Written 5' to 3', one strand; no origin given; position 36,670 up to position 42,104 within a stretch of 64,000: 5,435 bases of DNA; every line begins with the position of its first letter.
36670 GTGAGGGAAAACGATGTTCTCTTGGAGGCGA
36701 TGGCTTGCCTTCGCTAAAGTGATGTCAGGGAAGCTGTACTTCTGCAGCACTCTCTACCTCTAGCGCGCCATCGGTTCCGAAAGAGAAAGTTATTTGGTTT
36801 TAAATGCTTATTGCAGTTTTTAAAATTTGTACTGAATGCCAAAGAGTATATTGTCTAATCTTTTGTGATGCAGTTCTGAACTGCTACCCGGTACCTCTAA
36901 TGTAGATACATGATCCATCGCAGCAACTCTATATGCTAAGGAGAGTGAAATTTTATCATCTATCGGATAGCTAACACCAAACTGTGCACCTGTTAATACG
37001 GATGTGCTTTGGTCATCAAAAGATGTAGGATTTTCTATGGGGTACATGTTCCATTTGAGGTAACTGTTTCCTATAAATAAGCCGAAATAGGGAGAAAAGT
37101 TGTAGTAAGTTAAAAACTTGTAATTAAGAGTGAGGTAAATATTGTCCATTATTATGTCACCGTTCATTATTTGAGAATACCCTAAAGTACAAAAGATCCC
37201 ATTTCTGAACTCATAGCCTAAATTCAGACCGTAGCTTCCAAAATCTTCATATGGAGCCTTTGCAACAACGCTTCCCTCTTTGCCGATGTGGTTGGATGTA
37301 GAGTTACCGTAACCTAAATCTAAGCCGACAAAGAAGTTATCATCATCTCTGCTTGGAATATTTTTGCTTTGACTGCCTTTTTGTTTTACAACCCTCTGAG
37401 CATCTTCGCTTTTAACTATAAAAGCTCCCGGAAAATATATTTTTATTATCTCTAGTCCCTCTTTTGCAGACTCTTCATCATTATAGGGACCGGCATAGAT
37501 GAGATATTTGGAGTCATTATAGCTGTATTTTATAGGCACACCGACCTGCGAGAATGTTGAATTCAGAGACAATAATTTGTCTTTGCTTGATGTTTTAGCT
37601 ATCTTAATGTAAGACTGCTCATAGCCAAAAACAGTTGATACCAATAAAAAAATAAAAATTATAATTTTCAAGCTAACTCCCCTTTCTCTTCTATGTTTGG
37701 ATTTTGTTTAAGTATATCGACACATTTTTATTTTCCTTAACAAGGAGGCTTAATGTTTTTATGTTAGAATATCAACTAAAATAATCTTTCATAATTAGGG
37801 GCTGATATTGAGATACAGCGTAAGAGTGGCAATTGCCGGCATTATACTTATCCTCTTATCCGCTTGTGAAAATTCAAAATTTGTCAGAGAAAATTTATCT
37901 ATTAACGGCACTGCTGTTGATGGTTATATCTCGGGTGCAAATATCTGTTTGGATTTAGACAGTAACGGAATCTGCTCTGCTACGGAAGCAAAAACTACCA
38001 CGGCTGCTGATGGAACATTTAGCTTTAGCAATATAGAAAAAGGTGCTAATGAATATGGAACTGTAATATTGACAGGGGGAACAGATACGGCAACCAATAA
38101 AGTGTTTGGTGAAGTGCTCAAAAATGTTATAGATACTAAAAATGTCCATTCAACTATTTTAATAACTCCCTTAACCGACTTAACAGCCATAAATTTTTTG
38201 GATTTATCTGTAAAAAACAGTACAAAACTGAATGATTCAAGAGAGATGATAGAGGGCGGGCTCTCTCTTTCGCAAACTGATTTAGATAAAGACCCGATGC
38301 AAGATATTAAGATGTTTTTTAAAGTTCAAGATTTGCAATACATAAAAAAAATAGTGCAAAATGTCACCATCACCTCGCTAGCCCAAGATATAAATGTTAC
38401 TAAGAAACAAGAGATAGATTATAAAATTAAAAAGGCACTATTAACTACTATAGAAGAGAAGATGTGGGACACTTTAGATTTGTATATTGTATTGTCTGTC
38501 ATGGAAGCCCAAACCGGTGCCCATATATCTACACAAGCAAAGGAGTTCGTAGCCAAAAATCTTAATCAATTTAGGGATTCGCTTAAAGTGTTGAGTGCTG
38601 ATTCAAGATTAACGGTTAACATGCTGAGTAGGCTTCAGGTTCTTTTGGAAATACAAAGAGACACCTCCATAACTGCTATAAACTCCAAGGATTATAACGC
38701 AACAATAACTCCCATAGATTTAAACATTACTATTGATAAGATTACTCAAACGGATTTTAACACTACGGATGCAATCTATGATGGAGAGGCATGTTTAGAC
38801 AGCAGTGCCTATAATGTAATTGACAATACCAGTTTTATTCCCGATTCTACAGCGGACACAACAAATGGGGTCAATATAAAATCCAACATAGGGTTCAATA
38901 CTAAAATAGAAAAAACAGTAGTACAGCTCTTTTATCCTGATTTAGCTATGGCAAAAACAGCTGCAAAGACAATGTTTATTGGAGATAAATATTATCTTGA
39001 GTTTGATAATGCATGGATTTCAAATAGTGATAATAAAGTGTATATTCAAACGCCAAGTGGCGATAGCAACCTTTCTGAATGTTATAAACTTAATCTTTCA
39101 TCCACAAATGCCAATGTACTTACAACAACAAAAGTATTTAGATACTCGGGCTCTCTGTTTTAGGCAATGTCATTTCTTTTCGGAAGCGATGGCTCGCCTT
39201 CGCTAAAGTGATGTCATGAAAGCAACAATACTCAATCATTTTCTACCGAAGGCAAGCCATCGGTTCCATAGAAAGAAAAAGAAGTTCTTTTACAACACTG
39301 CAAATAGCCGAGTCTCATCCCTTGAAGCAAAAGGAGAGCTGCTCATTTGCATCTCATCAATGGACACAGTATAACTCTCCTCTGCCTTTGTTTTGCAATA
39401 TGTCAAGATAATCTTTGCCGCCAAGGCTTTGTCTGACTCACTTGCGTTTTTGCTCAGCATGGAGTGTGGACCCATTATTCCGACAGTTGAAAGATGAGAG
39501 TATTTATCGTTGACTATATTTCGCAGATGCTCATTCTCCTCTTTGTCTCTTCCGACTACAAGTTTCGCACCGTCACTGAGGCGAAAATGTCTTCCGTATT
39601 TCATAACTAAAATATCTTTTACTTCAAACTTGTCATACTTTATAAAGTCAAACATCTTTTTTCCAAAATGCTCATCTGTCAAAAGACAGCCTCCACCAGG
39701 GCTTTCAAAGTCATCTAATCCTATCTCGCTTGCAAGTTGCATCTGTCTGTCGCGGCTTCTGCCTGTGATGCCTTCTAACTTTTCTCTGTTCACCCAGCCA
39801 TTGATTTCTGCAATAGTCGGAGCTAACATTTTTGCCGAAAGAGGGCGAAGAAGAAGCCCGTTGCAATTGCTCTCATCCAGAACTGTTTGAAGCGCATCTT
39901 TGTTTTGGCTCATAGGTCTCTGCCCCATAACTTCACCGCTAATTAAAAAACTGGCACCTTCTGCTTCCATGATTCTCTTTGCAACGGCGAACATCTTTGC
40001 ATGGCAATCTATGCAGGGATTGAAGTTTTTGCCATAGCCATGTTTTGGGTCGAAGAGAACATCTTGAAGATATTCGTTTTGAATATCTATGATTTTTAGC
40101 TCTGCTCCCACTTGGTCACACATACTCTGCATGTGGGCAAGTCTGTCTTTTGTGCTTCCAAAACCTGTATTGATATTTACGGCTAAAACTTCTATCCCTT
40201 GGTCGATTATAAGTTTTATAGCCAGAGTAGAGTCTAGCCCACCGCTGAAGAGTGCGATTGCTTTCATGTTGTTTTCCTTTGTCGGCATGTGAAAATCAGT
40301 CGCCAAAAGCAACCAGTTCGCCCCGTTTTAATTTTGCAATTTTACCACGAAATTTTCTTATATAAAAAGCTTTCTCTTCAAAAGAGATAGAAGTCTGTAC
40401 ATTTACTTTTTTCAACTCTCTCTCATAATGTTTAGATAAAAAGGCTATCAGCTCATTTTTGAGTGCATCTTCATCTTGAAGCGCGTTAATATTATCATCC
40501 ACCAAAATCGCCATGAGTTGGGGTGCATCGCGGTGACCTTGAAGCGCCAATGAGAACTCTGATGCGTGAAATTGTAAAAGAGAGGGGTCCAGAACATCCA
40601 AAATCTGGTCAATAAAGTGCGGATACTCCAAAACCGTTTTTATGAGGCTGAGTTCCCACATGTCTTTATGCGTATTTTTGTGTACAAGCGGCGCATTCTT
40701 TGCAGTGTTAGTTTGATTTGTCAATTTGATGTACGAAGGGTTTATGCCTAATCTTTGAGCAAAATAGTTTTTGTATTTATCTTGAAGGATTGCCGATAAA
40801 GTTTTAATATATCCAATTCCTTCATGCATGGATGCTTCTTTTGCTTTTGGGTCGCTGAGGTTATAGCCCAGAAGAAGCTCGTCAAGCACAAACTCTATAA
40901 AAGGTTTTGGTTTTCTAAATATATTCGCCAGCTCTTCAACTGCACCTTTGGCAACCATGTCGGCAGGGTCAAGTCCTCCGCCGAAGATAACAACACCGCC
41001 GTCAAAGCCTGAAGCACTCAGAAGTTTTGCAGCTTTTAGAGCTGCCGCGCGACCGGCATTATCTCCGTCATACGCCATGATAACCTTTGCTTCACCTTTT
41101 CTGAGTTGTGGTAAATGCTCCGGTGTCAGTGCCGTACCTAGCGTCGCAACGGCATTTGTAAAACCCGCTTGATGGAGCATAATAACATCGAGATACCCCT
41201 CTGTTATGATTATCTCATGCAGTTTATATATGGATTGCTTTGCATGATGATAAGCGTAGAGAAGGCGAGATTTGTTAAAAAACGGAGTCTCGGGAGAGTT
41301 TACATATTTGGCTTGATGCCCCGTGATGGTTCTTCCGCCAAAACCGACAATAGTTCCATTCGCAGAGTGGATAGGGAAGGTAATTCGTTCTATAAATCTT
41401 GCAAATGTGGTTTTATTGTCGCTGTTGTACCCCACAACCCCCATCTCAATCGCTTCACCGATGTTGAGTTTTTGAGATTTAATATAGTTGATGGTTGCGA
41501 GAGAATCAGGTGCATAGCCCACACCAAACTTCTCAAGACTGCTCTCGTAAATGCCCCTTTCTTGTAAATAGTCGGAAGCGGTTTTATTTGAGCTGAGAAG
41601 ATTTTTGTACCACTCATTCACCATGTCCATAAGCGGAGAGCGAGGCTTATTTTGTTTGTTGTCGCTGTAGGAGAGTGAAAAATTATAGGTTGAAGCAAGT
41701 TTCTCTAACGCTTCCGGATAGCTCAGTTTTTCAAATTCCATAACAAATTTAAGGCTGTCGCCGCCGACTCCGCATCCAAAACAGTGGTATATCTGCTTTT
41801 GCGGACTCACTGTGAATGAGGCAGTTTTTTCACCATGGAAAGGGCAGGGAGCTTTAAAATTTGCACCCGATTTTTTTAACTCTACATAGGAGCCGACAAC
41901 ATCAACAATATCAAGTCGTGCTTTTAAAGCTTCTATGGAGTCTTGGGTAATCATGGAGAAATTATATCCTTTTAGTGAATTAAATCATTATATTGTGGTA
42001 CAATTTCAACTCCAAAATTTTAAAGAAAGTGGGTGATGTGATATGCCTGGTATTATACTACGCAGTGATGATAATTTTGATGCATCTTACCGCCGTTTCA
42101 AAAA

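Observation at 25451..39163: Candidate undescribed cell-surface assembly system: a 14-kb cluster next to, and apparently co-regulated with, the flagellar hook genes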

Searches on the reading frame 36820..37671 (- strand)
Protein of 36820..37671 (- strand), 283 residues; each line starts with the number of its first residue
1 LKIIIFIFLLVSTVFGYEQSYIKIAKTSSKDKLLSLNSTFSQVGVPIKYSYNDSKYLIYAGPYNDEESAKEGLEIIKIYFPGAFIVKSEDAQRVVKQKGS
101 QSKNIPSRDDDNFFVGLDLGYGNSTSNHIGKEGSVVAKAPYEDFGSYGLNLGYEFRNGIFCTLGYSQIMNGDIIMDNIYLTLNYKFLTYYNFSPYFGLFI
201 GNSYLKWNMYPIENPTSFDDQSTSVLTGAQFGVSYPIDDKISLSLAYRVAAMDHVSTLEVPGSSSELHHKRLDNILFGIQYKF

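Call 4: search_protein_families(library=pfam, proteins=[window:36820-37671:-], max_evalue=0.1)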
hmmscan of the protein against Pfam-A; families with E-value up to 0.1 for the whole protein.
window:36820-37671:- (283 aa): 4 families
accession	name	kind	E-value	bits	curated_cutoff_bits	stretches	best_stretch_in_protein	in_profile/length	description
PF13505.12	OMP_b-brl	-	6.5e-06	26.9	28.7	1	115-283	22-175/175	Outer membrane protein beta-barrel domain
PF05036.18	SPOR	-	0.00042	21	21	1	21-87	6-76/76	SPOR domain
PF13609.12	Porin_4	-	0.023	14.9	27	1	113-248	155-269/310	Gram-negative porin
PF02462.21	Opacity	-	0.033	14.7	21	1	175-257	29-110/126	Opacity family porin protein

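Call 5: search_protein_families(library=ncbifam, proteins=[window:36820-37671:-], max_evalue=0.1)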
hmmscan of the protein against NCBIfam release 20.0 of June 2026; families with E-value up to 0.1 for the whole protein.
window:36820-37671:- (283 aa): 1 family
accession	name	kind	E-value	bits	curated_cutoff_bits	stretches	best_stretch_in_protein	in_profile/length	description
NF033908.1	AcfA_fam_omp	subfamily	0.0089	15.4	100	1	113-170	21-79/217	AcfA family outer membrane beta-barrel protein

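Call 101: find_homologous_proteins(query=window:36820-37671:-)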
Query window:36820-37671:- (283 aa): 5 proteins with E <= 0.001 among 505 candidates.
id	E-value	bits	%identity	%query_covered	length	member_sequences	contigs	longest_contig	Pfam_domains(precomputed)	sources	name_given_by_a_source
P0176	1.4e-183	627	100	100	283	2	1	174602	-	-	-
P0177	5.6e-166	569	89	100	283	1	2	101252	-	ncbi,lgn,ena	-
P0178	3.6e-165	566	89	100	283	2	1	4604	PF13505.13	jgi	-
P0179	3.3e-160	550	86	100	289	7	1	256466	-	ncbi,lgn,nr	ncbi:MAG: hypothetical protein NTW78_00820 [Campylobacterales bacterium]|nr:hypothetical protein [Ca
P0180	8.4e-104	365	59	100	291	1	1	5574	PF13505.13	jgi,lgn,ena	-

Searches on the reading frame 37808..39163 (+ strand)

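Call 4: search_protein_families(library=pfam, proteins=[window:37808-39163:+], max_evalue=0.1)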
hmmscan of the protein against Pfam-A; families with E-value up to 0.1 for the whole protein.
window:37808-39163:+ (451 aa): 2 families
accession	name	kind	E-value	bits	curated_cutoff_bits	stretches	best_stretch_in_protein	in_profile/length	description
PF13620.12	CarboxypepD_reg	-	0.0036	18.1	32.3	1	32-80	2-49/82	Carboxypeptidase regulatory-like domain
PF12687.12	DUF3801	-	0.095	13.2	24.1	0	164-262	70-121/131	Protein of unknown function (DUF3801)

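Call 5: search_protein_families(library=ncbifam, proteins=[window:37808-39163:+], max_evalue=0.1)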
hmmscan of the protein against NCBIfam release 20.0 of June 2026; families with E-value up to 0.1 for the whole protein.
window:37808-39163:+ (451 aa): 0 families

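Call 109: search_protein_families(library=padloc, proteins=[window:37808-39163:+], max_evalue=0.001)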
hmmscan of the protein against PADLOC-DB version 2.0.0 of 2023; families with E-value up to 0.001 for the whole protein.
window:37808-39163:+ (451 aa): 0 families

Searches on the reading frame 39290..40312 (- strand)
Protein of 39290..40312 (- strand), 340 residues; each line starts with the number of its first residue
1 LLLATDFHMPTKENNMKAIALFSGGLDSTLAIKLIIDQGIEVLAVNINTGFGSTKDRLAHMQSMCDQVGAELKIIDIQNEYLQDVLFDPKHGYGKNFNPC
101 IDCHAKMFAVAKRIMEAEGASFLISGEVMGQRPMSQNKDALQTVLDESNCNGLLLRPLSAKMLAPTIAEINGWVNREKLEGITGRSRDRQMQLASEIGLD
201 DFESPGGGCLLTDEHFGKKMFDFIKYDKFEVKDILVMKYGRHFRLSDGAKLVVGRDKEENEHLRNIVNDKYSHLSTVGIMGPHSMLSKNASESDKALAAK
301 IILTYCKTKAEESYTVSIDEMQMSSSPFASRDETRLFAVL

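Call 100: search_protein_families(library=pfam, proteins=[window:39290-40312:-], max_evalue=0.001)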
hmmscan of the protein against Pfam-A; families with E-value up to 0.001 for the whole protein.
window:39290-40312:- (340 aa): 6 families
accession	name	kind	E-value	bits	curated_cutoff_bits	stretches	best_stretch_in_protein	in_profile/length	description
PF18297.6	NFACT-R_2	-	1.5e-19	70.5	26.9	1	240-324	1-85/104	NFACT protein RNA binding domain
PF03054.22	tRNA_Me_trans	-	1.3e-10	41.7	20.6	1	17-167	2-166/202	tRNA methyl transferase HUP domain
PF02568.20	ThiI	-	9.9e-10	38.8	20.5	1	17-158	5-144/197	Thiamine biosynthesis protein (ThiI)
PF00764.25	Arginosuc_synth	-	2.6e-08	34.5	27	1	19-88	3-72/162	Arginosuccinate synthase N-terminal HUP domain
PF06508.19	QueC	-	1.3e-06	28.6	22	1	17-86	1-71/210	Queuosine biosynthesis protein QueC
PF24167.1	DUF7411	-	9.9e-05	22.4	28.7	1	16-85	1-66/194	Family of unknown function (DUF7411)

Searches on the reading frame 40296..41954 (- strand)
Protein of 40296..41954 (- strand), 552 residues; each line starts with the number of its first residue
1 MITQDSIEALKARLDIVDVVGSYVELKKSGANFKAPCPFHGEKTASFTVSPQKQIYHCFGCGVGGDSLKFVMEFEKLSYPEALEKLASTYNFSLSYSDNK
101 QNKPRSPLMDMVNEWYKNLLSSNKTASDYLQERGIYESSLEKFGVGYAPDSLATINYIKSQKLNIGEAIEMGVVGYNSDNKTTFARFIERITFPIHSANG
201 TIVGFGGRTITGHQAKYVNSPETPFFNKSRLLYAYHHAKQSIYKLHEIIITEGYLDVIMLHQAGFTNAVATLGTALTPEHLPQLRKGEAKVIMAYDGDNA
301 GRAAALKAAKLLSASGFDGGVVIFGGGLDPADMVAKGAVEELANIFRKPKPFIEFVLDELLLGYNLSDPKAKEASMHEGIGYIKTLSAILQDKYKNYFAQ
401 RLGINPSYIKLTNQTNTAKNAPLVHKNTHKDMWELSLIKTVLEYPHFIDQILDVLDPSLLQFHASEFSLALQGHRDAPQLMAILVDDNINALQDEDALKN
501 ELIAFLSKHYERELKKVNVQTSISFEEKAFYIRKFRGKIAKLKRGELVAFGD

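Call 100: search_protein_families(library=pfam, proteins=[window:40296-41954:-], max_evalue=0.001)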
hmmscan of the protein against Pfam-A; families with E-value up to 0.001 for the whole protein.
window:40296-41954:- (552 aa): 9 families
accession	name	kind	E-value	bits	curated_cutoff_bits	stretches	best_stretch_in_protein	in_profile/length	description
PF16730.10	DnaGprimase_HBD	-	2.1e-42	144.3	25.9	1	431-549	1-118/118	DnaG-primase C-terminal, helicase-binding domain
PF01807.25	Zn_ribbon_DnaG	-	9.6e-39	131.6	24.9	1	3-97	2-96/98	CHC2 zinc finger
PF08275.17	DNAG_N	-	3.5e-35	121.3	26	1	115-239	1-128/128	DNA primase catalytic core, N-terminal domain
PF13662.12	Toprim_4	-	2.4e-19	69.8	25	1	247-315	2-77/85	Toprim domain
PF13155.12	Toprim_2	-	4.8e-19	69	22.1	1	249-333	1-87/88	Toprim-like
PF01751.28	Toprim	-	8.9e-14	51.9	23.1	1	247-314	1-86/96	Toprim domain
PF13362.12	Toprim_3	-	3.5e-06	27.8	27.2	1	248-334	2-89/95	Toprim domain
PF10410.14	DnaB_bind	-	5.7e-06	26.9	20.6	1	353-406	1-55/56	DnaB-helicase binding domain of primase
PF03776.19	MinE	-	0.0004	20.7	25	0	483-522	12-52/68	Septum formation topological specificity factor MinE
